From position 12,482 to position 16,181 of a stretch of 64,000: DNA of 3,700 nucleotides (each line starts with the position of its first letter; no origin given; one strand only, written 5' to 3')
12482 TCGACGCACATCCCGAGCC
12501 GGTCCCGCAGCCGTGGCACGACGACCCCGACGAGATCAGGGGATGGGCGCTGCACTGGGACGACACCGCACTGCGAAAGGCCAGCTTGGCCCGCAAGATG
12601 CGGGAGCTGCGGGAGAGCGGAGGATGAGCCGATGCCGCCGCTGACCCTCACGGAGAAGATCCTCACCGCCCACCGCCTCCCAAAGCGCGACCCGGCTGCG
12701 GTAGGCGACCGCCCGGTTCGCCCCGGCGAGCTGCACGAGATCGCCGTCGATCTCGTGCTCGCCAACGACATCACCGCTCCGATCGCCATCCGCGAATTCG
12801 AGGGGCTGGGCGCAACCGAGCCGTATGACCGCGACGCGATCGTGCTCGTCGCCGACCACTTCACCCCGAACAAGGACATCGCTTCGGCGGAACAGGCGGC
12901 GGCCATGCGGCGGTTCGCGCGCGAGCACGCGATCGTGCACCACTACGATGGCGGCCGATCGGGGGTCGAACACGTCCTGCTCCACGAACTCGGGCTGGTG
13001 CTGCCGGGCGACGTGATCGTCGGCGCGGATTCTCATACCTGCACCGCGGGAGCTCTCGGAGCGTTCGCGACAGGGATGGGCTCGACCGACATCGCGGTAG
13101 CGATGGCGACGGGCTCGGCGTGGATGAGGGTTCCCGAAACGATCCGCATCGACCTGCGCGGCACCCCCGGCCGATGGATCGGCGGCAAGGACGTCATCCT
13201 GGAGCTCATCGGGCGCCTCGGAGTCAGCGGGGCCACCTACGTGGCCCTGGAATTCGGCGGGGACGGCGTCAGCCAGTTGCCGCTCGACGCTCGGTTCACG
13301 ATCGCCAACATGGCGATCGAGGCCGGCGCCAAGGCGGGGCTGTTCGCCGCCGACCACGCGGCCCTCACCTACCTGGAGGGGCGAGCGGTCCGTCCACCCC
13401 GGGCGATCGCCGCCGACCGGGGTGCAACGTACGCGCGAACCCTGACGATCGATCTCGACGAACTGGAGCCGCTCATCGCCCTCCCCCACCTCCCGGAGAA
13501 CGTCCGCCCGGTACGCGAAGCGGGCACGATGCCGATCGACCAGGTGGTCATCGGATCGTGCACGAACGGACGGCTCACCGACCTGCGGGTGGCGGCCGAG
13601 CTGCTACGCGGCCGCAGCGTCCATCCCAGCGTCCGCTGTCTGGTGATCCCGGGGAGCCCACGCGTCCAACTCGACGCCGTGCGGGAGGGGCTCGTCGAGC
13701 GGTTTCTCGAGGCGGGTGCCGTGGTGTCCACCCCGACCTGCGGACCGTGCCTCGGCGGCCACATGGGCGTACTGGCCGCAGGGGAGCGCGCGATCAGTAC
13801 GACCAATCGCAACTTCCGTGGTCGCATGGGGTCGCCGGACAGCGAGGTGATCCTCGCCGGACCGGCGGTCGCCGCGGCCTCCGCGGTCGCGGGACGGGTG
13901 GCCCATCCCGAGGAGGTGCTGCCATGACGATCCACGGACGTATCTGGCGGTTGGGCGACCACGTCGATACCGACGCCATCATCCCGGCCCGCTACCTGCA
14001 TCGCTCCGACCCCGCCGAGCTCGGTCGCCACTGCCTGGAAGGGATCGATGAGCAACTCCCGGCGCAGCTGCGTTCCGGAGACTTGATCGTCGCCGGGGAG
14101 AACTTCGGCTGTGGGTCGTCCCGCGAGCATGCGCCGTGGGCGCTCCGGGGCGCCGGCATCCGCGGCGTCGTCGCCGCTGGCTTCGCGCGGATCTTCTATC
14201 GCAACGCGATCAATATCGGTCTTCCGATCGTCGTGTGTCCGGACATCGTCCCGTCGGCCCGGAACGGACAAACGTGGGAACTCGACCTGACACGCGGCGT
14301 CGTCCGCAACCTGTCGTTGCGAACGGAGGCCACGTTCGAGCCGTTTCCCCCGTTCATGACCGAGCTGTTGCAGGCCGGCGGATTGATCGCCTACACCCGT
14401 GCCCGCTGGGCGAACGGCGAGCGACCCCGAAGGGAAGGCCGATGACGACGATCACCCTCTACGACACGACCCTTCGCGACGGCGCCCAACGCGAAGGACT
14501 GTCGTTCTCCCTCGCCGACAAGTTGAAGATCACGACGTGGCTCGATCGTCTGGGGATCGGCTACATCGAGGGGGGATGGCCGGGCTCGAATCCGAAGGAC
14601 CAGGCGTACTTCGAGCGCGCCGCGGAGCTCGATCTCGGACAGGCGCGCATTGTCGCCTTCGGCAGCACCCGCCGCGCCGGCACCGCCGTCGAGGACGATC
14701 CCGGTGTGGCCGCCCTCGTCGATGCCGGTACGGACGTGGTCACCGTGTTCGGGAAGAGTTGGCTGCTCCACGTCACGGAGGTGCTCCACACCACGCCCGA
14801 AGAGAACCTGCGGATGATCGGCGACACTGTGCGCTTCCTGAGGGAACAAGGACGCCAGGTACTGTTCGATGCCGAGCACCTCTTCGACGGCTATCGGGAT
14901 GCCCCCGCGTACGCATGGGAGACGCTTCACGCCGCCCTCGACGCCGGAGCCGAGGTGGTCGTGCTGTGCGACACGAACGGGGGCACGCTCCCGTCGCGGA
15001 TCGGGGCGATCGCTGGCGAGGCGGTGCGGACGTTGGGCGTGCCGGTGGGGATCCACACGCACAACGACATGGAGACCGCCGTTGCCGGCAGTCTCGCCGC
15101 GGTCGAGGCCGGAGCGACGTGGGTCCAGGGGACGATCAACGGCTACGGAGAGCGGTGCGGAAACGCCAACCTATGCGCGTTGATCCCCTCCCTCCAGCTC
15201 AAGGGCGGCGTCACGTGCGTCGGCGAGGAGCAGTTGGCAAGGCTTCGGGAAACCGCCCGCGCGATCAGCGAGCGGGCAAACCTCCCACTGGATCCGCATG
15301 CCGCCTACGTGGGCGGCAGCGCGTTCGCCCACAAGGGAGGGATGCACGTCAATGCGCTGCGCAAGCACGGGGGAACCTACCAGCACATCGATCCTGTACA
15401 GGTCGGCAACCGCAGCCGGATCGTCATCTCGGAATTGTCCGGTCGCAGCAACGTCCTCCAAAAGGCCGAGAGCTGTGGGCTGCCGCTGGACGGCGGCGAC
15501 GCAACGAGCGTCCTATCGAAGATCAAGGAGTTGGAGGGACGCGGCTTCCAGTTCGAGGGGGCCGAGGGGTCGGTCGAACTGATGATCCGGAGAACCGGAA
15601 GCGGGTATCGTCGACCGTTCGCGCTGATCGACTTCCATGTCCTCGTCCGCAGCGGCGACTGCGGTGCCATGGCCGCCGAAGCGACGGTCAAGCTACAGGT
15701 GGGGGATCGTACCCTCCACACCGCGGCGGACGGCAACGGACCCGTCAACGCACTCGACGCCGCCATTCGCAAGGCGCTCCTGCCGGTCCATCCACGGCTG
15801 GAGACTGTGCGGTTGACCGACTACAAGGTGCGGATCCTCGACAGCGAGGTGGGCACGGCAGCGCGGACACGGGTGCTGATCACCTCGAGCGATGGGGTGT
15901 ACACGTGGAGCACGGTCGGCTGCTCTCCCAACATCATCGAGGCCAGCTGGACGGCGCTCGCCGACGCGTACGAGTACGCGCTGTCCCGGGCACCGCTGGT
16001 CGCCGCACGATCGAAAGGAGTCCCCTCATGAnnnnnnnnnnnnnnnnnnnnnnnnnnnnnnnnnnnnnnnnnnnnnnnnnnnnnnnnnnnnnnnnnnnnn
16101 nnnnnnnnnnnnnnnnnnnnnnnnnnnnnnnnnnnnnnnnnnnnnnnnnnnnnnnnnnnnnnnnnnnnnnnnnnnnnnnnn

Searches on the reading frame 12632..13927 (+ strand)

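Call 41: search_protein_families(library=pfam, proteins=[window:12632-13927:+], max_evalue=0.001)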
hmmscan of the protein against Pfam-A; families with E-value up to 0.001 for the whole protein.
window:12632-13927:+ (431 aa): 1 family
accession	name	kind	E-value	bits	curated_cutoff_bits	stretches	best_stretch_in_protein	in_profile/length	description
PF00330.25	Aconitase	-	1.3e-100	338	28.7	2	34-296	16-305/463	Aconitase family (aconitate hydratase)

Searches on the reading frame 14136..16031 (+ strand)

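Call 41: search_protein_families(library=pfam, proteins=[window:14136-16031:+], max_evalue=0.001)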
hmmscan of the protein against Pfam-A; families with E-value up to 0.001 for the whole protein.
window:14136-16031:+ (631 aa): 3 families
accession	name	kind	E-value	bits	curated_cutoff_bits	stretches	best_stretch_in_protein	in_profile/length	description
PF00682.25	HMGL-like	-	4e-41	141.6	29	1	106-368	2-254/260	HMGL-like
PF08502.15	LeuA_dimer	-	9.8e-23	80.9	24.9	1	479-615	6-130/131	LeuA allosteric (dimerisation) domain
PF22617.1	HCS_D2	-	1.9e-13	51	27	1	392-467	2-78/82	Homocitrate synthase post-HMGL domain-like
